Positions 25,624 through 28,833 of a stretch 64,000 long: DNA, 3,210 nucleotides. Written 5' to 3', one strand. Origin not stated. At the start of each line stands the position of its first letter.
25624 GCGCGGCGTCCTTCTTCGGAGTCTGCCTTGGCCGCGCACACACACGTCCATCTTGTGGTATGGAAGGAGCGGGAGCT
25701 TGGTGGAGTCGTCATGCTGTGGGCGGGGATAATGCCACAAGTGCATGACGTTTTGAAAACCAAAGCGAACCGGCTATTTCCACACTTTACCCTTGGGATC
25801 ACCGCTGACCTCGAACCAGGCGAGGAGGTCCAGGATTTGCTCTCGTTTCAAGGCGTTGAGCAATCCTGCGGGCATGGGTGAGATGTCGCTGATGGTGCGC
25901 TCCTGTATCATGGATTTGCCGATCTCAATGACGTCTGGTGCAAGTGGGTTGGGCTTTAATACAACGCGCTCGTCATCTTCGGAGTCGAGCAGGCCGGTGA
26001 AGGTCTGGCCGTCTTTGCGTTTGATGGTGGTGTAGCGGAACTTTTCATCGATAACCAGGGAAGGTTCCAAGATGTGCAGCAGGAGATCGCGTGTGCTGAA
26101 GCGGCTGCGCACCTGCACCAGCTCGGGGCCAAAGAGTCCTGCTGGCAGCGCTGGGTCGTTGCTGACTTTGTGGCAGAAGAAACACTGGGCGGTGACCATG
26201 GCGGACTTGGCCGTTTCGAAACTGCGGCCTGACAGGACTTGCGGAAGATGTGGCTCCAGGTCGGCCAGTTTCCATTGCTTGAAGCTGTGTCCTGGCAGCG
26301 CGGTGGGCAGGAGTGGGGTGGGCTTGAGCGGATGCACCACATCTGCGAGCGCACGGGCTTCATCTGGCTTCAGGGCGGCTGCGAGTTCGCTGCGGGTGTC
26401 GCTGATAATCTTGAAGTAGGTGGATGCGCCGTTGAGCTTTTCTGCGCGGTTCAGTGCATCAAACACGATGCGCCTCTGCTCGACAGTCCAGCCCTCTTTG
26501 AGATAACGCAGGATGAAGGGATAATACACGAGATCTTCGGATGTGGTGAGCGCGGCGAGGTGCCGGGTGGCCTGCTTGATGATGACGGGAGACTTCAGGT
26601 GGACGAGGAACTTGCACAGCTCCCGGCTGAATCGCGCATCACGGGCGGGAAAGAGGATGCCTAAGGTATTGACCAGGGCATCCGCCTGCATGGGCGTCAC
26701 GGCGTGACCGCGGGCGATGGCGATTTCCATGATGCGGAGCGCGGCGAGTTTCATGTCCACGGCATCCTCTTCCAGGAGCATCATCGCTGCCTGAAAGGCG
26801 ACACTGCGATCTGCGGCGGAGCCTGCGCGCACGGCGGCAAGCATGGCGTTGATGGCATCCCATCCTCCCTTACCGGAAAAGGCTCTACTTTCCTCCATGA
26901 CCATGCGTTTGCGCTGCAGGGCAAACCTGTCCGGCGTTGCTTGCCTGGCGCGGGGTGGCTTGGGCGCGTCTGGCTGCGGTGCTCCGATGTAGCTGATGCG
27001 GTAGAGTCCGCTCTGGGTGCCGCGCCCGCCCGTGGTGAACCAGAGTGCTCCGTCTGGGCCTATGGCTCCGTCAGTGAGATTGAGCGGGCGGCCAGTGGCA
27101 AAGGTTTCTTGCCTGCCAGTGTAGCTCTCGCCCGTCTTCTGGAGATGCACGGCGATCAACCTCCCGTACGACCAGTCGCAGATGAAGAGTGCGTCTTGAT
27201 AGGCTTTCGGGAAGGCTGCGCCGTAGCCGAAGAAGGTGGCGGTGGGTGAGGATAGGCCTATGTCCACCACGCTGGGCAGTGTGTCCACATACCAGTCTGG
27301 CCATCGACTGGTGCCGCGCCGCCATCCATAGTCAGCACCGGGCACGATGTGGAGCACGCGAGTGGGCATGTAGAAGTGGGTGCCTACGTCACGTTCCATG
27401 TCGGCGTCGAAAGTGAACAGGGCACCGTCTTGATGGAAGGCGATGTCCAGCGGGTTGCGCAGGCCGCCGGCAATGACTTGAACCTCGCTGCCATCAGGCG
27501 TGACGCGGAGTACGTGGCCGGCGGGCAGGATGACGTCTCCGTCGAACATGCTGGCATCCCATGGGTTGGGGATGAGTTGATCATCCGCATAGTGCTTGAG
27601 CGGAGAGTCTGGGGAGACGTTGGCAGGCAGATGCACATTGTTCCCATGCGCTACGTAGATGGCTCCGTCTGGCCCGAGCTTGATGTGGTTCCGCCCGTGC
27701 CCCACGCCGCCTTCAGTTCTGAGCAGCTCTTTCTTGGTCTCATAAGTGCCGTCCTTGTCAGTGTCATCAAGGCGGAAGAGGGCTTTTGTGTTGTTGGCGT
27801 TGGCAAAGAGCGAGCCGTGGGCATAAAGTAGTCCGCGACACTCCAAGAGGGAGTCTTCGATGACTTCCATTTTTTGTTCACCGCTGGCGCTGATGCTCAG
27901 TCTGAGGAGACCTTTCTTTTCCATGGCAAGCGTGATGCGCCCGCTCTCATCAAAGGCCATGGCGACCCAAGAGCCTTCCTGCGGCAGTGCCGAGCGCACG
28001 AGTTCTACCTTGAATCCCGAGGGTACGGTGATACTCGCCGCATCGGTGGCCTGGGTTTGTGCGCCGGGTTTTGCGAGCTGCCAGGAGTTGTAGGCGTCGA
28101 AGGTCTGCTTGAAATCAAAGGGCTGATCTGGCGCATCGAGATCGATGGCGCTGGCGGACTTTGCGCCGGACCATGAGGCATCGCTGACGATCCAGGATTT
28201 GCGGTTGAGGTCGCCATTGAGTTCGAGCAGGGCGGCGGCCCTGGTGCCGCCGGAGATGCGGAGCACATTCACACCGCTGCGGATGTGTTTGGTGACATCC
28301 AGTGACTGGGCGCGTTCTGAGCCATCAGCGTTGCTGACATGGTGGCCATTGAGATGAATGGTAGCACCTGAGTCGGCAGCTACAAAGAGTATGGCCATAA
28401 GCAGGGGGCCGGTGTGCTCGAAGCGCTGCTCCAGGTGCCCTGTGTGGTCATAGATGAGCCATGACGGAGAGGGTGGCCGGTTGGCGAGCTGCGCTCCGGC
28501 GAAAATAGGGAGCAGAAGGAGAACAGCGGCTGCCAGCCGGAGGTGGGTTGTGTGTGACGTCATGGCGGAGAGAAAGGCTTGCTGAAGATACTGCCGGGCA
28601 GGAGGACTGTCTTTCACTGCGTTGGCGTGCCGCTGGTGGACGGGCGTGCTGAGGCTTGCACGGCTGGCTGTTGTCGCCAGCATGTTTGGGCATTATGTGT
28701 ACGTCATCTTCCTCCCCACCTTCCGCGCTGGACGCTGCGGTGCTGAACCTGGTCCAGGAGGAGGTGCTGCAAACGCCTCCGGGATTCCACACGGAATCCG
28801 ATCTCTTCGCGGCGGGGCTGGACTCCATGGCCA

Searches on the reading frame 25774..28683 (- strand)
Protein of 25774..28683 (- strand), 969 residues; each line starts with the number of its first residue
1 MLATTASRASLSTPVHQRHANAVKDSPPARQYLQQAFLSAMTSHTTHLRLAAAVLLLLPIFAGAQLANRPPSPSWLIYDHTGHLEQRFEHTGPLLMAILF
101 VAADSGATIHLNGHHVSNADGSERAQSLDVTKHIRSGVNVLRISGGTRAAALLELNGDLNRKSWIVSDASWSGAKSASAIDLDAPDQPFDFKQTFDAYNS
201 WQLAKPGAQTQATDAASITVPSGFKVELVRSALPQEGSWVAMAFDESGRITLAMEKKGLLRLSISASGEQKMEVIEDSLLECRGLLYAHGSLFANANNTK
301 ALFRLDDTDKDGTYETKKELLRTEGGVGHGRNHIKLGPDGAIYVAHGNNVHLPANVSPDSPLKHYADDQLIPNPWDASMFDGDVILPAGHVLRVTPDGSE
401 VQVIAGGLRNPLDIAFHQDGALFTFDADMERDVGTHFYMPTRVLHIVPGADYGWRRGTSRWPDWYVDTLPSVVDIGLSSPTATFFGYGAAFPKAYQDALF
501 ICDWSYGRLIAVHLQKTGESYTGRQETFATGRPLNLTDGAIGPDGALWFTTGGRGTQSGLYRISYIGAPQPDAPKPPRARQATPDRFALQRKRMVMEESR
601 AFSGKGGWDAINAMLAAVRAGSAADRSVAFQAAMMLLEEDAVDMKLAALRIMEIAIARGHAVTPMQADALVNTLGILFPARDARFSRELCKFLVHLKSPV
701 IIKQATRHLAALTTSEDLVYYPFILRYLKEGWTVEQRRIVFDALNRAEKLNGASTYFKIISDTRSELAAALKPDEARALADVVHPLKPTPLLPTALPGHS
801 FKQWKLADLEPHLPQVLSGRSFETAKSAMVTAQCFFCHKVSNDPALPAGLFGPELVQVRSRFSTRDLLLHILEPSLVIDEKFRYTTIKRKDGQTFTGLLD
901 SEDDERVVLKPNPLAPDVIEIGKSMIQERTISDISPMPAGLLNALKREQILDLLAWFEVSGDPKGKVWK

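Call 3: search_protein_families(library=pfam, proteins=[window:25774-28683:-], max_evalue=0.01)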
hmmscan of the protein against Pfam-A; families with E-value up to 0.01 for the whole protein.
window:25774-28683:- (969 aa): 4 families
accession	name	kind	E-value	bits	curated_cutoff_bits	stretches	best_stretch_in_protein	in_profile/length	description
PF23500.1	DUF7133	-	2.7e-11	43.9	27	1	271-549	75-344/385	Domain of unknown function (DUF7133)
PF22666.2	Glyco_hydro_2_N2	-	0.00036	21.1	27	1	97-144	69-116/167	Glycosyl hydrolase 2 galactose-binding domain-like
PF07995.17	GSDH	-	0.00037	20.3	25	0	294-554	76-326/332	Glucose / Sorbosone dehydrogenase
PF02837.24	Glyco_hydro_2_N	-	0.0036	17.7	28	0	96-141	84-129/169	Glycosyl hydrolases family 2, sugar binding domain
